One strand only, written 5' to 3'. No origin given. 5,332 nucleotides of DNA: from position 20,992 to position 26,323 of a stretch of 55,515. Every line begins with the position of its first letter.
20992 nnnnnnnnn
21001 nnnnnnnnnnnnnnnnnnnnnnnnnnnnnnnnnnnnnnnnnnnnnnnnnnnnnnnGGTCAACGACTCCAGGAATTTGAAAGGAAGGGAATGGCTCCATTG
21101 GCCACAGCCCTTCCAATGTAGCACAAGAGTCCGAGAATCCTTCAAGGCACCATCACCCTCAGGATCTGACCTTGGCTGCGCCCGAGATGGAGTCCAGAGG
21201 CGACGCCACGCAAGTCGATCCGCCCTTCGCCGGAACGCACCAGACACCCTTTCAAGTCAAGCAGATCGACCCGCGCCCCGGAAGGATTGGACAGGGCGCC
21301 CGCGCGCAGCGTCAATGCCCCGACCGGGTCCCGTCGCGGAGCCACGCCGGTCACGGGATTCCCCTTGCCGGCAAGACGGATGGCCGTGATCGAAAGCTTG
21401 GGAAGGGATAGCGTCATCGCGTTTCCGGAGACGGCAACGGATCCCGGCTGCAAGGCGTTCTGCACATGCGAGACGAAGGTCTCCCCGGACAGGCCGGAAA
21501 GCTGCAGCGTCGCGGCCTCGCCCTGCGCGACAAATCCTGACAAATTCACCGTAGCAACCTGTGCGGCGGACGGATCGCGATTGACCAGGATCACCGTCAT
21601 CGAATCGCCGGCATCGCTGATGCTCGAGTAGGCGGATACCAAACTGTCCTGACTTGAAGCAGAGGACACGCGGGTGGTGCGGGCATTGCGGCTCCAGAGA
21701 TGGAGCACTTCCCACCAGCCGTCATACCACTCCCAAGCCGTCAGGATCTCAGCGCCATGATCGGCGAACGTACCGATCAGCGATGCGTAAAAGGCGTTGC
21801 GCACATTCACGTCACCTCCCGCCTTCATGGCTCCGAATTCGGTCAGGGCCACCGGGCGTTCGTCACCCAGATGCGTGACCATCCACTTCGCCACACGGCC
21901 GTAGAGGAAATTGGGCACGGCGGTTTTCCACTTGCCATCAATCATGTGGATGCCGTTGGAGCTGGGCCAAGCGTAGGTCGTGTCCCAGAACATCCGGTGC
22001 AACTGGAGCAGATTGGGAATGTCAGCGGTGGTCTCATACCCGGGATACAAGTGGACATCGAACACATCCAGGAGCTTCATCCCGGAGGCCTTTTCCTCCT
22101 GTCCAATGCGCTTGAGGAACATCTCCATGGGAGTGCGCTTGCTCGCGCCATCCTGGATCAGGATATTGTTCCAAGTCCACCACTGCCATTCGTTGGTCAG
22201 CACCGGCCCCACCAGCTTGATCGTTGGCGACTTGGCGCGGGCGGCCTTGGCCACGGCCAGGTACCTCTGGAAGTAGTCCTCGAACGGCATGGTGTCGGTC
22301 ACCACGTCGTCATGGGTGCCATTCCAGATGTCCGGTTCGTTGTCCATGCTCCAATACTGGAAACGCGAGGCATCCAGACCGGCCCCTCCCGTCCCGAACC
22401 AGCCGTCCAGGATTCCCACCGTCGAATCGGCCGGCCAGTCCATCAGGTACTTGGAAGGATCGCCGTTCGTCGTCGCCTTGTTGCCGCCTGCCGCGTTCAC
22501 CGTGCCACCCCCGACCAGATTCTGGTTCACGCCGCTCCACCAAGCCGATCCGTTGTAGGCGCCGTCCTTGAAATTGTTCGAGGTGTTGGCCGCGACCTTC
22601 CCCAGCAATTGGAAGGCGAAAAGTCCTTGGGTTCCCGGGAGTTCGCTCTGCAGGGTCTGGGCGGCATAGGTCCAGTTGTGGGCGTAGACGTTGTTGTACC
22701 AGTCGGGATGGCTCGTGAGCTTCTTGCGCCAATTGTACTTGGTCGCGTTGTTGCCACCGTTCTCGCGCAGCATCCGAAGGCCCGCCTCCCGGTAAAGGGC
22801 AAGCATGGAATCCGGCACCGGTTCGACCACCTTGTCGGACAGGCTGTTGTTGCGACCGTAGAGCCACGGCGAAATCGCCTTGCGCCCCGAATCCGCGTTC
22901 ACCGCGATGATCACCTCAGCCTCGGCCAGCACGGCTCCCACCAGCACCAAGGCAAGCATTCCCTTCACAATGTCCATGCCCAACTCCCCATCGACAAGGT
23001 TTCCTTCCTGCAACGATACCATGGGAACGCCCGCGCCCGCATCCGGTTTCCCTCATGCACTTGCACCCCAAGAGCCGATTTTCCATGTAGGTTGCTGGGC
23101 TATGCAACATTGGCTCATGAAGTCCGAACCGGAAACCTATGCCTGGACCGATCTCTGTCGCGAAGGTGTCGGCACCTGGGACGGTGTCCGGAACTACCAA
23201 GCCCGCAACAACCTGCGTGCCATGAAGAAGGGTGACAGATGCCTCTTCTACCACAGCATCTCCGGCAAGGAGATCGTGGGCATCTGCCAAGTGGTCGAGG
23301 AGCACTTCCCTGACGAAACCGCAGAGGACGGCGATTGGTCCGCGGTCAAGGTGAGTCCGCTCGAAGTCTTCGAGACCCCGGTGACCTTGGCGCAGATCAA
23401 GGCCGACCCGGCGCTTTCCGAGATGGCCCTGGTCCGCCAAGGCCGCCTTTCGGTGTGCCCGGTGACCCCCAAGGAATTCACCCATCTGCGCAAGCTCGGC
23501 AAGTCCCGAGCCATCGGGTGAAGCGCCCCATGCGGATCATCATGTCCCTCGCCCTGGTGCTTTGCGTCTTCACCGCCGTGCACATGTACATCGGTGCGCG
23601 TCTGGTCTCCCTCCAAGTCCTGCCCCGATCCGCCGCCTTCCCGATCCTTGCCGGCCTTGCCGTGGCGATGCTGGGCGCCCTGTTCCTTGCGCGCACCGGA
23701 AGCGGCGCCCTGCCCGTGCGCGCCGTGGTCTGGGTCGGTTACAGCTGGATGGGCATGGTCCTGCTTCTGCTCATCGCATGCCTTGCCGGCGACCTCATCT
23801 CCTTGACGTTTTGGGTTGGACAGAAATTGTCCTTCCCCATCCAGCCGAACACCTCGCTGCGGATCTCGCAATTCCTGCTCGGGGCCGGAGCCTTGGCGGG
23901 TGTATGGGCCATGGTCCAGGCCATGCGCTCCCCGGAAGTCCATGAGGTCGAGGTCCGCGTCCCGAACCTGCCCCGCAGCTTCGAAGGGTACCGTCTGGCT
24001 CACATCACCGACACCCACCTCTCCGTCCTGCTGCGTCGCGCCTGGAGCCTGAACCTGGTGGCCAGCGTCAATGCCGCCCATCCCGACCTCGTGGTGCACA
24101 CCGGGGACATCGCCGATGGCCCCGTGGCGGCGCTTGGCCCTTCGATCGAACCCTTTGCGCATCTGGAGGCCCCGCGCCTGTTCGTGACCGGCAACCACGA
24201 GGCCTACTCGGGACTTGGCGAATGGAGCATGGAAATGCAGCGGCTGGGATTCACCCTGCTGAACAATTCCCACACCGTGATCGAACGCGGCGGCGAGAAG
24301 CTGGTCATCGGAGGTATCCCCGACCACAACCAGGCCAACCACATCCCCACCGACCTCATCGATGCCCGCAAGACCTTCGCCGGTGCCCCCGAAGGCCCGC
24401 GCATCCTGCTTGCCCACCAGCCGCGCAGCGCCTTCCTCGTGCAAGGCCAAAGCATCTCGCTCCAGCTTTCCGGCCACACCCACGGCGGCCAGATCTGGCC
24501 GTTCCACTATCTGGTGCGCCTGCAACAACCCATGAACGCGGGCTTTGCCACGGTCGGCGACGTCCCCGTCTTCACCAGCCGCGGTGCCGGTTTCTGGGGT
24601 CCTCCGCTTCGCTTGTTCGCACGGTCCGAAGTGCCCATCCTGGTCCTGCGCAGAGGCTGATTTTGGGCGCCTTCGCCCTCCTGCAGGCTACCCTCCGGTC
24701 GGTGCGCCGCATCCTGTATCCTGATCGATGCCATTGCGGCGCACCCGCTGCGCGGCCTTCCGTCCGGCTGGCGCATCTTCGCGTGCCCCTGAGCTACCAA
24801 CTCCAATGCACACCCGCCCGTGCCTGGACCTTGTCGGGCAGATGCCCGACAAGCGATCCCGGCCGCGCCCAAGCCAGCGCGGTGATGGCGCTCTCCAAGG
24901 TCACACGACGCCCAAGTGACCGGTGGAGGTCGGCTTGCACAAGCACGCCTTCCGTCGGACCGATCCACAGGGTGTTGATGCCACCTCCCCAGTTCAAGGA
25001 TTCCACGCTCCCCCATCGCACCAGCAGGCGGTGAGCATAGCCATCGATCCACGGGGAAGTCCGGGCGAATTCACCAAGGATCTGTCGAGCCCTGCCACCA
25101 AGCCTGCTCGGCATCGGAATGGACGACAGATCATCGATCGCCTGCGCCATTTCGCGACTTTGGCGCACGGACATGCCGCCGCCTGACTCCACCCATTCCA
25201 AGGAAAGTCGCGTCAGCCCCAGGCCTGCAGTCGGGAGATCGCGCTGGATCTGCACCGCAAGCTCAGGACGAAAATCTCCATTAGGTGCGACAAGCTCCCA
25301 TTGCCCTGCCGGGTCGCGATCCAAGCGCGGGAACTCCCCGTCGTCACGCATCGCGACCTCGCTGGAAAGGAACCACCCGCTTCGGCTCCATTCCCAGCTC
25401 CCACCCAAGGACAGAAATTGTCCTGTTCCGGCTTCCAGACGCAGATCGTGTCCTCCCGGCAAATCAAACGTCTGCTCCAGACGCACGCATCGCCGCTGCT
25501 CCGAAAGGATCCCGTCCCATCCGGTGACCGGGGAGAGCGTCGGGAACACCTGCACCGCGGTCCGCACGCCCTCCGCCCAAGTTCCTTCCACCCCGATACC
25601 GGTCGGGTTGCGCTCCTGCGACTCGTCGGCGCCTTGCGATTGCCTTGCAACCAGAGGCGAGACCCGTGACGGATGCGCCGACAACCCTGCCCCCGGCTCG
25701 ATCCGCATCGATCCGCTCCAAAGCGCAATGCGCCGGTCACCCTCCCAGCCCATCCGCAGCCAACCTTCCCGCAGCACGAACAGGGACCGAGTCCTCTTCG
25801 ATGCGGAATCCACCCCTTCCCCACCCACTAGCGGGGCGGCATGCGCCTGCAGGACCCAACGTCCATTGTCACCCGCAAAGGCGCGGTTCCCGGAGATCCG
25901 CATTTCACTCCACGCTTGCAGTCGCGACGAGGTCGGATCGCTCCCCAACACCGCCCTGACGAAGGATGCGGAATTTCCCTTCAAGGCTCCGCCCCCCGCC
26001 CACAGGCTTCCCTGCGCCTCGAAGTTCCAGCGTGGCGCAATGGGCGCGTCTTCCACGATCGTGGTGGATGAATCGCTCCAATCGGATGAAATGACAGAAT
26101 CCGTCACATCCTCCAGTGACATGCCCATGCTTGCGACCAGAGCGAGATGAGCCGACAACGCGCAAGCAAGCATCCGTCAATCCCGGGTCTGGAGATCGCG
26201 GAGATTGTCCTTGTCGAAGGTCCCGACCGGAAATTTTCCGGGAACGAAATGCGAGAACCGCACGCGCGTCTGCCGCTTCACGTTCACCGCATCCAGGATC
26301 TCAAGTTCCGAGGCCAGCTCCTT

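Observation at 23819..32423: Over-represented AT-cored palindrome GAC-N7-GTC (about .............) inside coding sequence in several reading frames, concentrated on the envelope operon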

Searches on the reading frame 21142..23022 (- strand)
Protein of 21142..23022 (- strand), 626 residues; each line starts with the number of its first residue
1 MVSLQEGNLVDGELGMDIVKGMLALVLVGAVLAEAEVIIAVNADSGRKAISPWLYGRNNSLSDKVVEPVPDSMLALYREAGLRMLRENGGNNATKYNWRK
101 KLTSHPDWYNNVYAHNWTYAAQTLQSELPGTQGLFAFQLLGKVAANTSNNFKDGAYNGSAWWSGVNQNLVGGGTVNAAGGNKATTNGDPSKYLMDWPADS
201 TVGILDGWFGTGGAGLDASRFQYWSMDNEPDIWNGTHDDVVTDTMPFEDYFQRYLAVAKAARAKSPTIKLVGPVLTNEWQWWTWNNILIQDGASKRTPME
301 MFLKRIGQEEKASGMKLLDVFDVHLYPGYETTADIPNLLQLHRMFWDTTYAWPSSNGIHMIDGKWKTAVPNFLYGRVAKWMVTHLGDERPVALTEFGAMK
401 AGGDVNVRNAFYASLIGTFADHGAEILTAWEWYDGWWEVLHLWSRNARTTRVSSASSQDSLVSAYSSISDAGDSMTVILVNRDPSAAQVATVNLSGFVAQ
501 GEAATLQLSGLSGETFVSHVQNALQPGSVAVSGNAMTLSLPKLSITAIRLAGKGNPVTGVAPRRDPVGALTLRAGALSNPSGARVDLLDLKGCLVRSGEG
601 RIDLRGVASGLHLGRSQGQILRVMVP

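Call 9: search_protein_families(library=pfam, proteins=[window:21142-23022:-], max_evalue=0.01)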
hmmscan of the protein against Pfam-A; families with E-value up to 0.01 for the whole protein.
window:21142-23022:- (626 aa): 1 family
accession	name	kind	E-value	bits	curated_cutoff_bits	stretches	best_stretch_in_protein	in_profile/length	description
PF12891.13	Glyco_hydro_44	-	2.9e-26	93.2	25.1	1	107-327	7-221/223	Glycoside hydrolase family 44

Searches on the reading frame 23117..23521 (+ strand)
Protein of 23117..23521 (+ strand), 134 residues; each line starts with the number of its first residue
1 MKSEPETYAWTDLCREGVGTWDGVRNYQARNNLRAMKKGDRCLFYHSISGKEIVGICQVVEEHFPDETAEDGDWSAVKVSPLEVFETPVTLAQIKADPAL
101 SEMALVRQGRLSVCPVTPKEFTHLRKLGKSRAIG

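Call 36: search_protein_families(library=ncbifam, proteins=[window:23117-23521:+], max_evalue=0.01)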
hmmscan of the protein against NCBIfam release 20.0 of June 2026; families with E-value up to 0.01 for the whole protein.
window:23117-23521:+ (134 aa): 1 family
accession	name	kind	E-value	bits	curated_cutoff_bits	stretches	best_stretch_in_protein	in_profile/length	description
NF002008.0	PRK00809.1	subfamily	0.00041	20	139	1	28-92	27-106/146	hypothetical protein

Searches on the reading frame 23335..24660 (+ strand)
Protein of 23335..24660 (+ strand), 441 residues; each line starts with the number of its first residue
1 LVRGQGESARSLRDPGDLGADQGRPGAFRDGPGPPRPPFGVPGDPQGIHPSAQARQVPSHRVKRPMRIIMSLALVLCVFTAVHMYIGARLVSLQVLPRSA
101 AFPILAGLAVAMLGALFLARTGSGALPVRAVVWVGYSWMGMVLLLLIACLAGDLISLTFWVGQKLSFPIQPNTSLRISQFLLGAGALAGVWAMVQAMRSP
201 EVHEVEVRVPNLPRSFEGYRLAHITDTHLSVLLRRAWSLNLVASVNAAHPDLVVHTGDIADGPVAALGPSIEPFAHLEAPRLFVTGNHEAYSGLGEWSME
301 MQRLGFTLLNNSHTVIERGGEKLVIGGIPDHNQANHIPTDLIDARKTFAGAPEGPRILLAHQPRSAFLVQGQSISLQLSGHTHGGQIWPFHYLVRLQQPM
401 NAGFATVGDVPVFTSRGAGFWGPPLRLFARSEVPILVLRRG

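Call 8: search_protein_families(library=pfam, proteins=[window:23335-24660:+], max_evalue=0.01)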
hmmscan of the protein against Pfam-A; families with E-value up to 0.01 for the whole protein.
window:23335-24660:+ (441 aa): 2 families
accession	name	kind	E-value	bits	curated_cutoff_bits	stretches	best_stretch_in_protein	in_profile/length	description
PF00149.33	Metallophos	-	4.5e-11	44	21.5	1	220-384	2-190/191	Calcineurin-like phosphoesterase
PF12850.12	Metallophos_2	-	9.9e-06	26.1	27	1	220-330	2-60/154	Calcineurin-like phosphoesterase superfamily domain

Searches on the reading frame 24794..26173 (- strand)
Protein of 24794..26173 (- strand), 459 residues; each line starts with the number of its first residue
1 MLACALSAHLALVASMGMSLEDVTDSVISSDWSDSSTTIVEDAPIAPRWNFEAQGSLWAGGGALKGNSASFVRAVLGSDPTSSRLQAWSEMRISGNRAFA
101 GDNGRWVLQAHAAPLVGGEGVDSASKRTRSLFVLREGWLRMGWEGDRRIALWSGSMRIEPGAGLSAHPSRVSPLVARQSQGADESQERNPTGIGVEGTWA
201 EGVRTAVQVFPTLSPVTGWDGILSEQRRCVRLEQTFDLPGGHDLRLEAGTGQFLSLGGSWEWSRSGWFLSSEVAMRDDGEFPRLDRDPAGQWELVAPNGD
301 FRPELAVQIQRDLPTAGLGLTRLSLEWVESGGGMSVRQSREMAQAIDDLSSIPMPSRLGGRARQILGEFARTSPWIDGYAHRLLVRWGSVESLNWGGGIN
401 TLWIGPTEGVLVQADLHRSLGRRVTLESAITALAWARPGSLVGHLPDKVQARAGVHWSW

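Call 8: search_protein_families(library=pfam, proteins=[window:24794-26173:-], max_evalue=0.01)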
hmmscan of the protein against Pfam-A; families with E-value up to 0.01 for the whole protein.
window:24794-26173:- (459 aa): 0 families

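Call 36: search_protein_families(library=ncbifam, proteins=[window:24794-26128:-], max_evalue=0.01)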
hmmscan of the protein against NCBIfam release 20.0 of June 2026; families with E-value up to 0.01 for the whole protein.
window:24794-26128:- (444 aa): 0 families
